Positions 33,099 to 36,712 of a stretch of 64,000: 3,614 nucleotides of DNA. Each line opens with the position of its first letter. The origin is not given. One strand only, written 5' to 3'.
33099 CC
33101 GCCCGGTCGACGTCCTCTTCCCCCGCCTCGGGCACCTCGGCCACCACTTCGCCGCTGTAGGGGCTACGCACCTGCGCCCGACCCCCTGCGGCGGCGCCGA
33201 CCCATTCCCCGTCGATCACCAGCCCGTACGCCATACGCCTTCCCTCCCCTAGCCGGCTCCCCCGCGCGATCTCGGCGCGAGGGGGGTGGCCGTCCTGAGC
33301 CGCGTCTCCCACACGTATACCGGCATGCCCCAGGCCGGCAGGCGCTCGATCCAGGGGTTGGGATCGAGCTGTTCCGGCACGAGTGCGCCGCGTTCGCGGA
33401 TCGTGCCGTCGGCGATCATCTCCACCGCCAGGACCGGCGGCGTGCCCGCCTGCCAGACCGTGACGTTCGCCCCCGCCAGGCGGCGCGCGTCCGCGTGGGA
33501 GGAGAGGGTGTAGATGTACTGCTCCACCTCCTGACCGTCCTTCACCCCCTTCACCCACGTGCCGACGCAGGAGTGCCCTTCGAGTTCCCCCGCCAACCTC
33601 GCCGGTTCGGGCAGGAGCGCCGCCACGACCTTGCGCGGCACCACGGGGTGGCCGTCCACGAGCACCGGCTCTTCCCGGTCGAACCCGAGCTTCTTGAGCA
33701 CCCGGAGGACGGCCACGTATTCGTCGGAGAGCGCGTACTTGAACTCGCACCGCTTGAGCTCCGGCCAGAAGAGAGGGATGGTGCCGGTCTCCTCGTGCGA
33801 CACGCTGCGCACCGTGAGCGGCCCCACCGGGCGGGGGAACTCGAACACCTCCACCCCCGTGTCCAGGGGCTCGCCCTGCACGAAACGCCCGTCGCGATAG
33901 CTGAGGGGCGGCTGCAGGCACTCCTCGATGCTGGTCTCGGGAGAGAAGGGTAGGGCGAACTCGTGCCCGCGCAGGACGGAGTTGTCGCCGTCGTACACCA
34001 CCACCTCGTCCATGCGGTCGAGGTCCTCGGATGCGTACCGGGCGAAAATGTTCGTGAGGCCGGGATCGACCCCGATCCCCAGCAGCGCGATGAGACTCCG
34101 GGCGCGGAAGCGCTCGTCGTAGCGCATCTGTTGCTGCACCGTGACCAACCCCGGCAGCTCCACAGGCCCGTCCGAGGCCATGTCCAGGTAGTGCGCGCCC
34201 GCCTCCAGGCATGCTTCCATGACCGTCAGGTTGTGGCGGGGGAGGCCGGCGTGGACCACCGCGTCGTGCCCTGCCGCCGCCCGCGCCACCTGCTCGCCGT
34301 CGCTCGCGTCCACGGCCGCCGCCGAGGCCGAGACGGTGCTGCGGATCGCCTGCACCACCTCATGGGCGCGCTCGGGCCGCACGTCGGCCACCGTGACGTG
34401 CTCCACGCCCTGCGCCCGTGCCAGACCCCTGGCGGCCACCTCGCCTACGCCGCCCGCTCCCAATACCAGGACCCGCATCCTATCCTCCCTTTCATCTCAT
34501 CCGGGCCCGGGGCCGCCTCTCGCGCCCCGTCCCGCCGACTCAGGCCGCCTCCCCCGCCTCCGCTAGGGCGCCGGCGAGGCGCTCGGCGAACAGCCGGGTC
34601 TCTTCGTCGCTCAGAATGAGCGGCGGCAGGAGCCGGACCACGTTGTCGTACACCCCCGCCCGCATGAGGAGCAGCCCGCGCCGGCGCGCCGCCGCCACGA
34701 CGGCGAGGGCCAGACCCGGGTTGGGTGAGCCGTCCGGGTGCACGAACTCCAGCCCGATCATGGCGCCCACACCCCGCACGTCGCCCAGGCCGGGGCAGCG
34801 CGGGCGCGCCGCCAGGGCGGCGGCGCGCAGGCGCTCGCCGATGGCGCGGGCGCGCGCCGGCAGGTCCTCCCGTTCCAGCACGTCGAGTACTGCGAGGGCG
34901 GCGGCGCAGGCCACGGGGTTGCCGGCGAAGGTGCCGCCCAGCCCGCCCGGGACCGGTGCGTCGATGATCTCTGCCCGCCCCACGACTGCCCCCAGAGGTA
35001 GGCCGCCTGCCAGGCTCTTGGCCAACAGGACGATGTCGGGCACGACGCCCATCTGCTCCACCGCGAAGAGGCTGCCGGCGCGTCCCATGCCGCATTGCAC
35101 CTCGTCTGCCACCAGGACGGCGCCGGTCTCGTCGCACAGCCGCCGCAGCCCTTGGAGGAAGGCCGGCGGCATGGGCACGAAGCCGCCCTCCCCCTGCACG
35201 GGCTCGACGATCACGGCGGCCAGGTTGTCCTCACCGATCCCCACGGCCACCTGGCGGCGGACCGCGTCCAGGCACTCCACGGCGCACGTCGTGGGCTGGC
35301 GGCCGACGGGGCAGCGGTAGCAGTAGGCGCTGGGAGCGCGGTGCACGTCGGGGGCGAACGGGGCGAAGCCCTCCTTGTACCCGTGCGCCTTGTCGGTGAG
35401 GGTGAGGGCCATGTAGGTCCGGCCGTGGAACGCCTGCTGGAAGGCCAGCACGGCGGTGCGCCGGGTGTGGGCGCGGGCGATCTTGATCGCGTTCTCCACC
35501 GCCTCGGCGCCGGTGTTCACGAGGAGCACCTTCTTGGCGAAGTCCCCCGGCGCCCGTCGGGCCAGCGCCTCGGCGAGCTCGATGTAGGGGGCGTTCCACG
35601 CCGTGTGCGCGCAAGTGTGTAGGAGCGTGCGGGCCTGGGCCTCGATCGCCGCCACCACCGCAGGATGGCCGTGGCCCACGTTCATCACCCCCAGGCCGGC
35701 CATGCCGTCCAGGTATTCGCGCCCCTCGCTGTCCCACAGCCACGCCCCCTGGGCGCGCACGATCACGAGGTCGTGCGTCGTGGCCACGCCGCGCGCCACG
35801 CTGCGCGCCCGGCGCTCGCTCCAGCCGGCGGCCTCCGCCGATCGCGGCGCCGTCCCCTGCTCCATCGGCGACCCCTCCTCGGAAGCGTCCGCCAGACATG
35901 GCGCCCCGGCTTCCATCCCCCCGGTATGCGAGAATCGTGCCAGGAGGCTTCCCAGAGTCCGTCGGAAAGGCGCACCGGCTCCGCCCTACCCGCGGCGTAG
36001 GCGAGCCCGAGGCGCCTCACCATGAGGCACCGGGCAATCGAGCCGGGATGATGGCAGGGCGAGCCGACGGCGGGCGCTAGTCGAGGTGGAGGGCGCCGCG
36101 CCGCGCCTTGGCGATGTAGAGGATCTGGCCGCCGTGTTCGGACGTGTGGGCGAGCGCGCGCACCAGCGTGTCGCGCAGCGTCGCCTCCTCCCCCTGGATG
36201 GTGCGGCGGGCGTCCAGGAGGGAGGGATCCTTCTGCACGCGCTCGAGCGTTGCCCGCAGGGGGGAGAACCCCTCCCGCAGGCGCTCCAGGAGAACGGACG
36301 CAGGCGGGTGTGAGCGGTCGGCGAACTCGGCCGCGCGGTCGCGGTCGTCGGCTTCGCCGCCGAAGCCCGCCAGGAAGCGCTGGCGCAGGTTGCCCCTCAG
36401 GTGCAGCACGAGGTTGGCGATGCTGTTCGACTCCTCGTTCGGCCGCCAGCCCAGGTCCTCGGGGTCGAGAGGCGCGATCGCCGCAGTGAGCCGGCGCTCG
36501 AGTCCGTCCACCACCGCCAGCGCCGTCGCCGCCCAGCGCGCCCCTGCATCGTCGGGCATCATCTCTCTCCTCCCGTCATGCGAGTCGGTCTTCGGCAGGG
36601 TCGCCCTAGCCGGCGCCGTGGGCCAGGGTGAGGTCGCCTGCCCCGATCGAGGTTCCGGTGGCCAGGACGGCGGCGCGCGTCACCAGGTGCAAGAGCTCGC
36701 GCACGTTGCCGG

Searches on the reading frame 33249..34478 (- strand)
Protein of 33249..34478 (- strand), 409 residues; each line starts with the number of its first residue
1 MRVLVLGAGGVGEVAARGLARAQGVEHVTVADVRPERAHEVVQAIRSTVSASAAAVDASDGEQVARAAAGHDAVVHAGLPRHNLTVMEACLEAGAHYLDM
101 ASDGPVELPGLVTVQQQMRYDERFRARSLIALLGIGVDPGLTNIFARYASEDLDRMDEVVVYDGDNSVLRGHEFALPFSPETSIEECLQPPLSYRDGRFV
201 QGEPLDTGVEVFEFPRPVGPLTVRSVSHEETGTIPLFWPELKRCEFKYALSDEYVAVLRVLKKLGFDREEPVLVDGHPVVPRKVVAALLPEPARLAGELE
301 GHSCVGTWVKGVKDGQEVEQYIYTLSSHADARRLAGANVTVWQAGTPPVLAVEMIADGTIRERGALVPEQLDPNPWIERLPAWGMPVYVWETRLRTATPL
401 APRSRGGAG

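Call 3: search_protein_families(library=pfam, proteins=[window:33249-34478:-], max_evalue=0.01)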
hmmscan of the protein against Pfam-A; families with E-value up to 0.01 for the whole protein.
window:33249-34478:- (409 aa): 12 families
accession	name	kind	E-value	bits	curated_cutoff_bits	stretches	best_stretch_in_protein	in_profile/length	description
PF16653.10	Sacchrp_dh_C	-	1.1e-25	91.7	31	1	136-382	1-262/265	Saccharopine dehydrogenase C-terminal domain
PF03435.24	Sacchrp_dh_NADP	-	1.5e-22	80.7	25.1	1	3-104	1-101/129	Saccharopine dehydrogenase NADP binding domain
PF00899.27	ThiF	-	0.00093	18.9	28.1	1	1-32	21-51/238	ThiF family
PF01488.26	Shikimate_DH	-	0.001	19.6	24.3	1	2-48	14-59/138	Shikimate / quinate 5-dehydrogenase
PF13460.12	NAD_binding_10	-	0.0011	19.3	27.2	1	8-93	3-88/184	NAD(P)H-binding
PF02423.21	OCD_Mu_crystall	-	0.0011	18.5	24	1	5-105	134-229/314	Ornithine cyclodeaminase/mu-crystallin family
PF02254.24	TrkA_N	-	0.0017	19.1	23.8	1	3-67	1-63/116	TrkA-N domain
PF00056.29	Ldh_1_N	-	0.0017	18.8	27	1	1-82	1-82/141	lactate/malate dehydrogenase, NAD binding domain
PF03807.23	F420_oxidored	-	0.002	19.2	21.6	1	3-58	2-59/94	NADP oxidoreductase coenzyme F420-dependent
PF16912.11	Glu_dehyd_C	-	0.0031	17.4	34.9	1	2-95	33-125/211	Glucose dehydrogenase C-terminus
PF01408.29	GFO_IDH_MocA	-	0.0042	18.2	24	1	1-98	1-90/120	Oxidoreductase family, NAD-binding Rossmann fold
PF01262.27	AlaDh_PNT_C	-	0.0067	16.3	23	0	2-77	30-99/214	Alanine dehydrogenase/PNT, C-terminal domain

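Call 32: search_protein_families(library=ncbifam, proteins=[window:33249-34478:-], max_evalue=0.00001)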
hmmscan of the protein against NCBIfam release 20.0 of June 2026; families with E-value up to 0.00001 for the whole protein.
window:33249-34478:- (409 aa): 2 families
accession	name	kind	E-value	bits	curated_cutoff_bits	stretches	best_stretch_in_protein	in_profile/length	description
NF043000.1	carsnrspmd_synth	equivalog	4.5e-53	181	800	1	1-389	1-400/405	carboxynorspermidine synthase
NF010631.0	PRK14027.1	equivalog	5.7e-06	25.9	515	1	3-98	130-225/283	quinate/shikimate dehydrogenase (NAD+)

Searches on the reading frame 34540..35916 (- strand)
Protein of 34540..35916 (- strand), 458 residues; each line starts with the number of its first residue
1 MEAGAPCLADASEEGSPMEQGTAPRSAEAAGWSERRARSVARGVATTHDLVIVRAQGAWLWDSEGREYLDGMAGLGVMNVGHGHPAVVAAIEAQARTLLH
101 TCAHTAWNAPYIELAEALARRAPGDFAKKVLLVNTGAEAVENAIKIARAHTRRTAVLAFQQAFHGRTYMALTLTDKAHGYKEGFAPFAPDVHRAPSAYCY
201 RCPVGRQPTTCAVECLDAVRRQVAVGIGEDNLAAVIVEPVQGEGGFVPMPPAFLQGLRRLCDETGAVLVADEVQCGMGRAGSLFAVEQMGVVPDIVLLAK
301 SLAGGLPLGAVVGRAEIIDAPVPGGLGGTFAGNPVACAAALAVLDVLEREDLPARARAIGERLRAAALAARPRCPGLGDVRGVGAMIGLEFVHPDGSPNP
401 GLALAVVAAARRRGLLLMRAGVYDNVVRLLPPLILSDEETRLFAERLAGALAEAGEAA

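Call 3: search_protein_families(library=pfam, proteins=[window:34540-35916:-], max_evalue=0.01)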
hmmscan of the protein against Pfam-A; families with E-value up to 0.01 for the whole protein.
window:34540-35916:- (458 aa): 1 family
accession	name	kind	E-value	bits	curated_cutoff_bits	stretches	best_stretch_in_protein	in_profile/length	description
PF00202.27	Aminotran_3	-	5.1e-124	414.5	30.5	1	42-450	4-402/403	Aminotransferase class-III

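Call 32: search_protein_families(library=ncbifam, proteins=[window:34540-35865:-], max_evalue=0.00001)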
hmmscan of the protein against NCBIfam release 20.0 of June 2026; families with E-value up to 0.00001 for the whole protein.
window:34540-35865:- (441 aa): 69 families (the best 25 are shown)
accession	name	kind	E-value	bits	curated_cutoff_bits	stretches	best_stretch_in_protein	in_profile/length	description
TIGR00700.1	GABAtrnsam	equivalog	1.1e-141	472.3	506.65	1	18-422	2-406/420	4-aminobutyrate--2-oxoglutarate transaminase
NF004714.0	PRK06058.1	subfamily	3.8e-136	454.3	639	1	15-422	26-432/447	4-aminobutyrate--2-oxoglutarate transaminase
NF005692.0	PRK07495.1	equivalog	2.1e-134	448.4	724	1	15-422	6-407/425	4-aminobutyrate--2-oxoglutarate transaminase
NF005985.0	PRK08088.1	equivalog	5.7e-133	443.7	713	1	17-424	9-411/426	4-aminobutyrate--2-oxoglutarate transaminase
NF005376.0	PRK06918.1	equivalog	5.5e-131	437.1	676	1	9-422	14-429/451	4-aminobutyrate--2-oxoglutarate transaminase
NF005272.0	PRK06777.1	equivalog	9.7e-125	416.4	725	1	16-425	7-410/421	4-aminobutyrate--2-oxoglutarate transaminase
NF004426.0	PRK05769.1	equivalog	1.2e-121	406.6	552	1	8-434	13-437/441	acetyl ornithine aminotransferase family protein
NF005993.0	PRK08117.1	subfamily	5.8e-120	400.8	574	1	17-423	10-416/433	aspartate aminotransferase family protein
NF049976.1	AmadipTransam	equivalog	4.8e-119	398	650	1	21-422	4-400/416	2-aminoadipate transaminase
NF007308.0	PRK09792.1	equivalog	6.4e-114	381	747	1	16-422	7-407/421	4-aminobutyrate transaminase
NF006228.0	PRK08360.1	equivalog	2.5e-100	336.2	608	1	30-437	22-427/443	aspartate aminotransferase family protein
NF002874.0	PRK03244.1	equivalog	1.2e-98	330.6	457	1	15-439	10-397/399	acetylornithine transaminase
TIGR00707.1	argD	subfamily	4.7e-96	321.9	410.05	1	30-433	8-379/381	acetylornithine/succinylornithine family transaminase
NF002325.0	PRK01278.1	subfamily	6.6e-91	304.9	372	1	31-437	13-389/395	acetylornithine transaminase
NF045634.1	LeuMetRace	equivalog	2.6e-87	293.4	800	1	21-422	12-412/432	leucine/methionine racemase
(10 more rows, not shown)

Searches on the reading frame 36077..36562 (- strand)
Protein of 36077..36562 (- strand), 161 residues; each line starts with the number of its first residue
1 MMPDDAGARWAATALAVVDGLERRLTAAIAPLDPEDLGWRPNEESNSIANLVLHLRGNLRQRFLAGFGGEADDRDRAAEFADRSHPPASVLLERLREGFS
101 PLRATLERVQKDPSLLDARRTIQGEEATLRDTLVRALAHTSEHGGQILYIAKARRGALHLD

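Call 3: search_protein_families(library=pfam, proteins=[window:36077-36562:-], max_evalue=0.01)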
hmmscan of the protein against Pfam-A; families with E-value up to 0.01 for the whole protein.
window:36077-36562:- (161 aa): 3 families
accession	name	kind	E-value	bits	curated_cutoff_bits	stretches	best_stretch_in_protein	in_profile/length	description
PF07609.16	DUF1572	-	7.5e-21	75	23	1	10-153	6-148/163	Protein of unknown function (DUF1572)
PF12867.12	DinB_2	-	1.5e-12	48.5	24.8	1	22-147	6-128/128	DinB superfamily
PF04978.18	MST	-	3e-09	38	27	1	19-147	7-140/149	Mycothiol-S-transferase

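Call 32: search_protein_families(library=ncbifam, proteins=[window:36077-36562:-], max_evalue=0.00001)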
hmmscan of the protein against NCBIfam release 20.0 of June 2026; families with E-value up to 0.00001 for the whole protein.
window:36077-36562:- (161 aa): 0 families
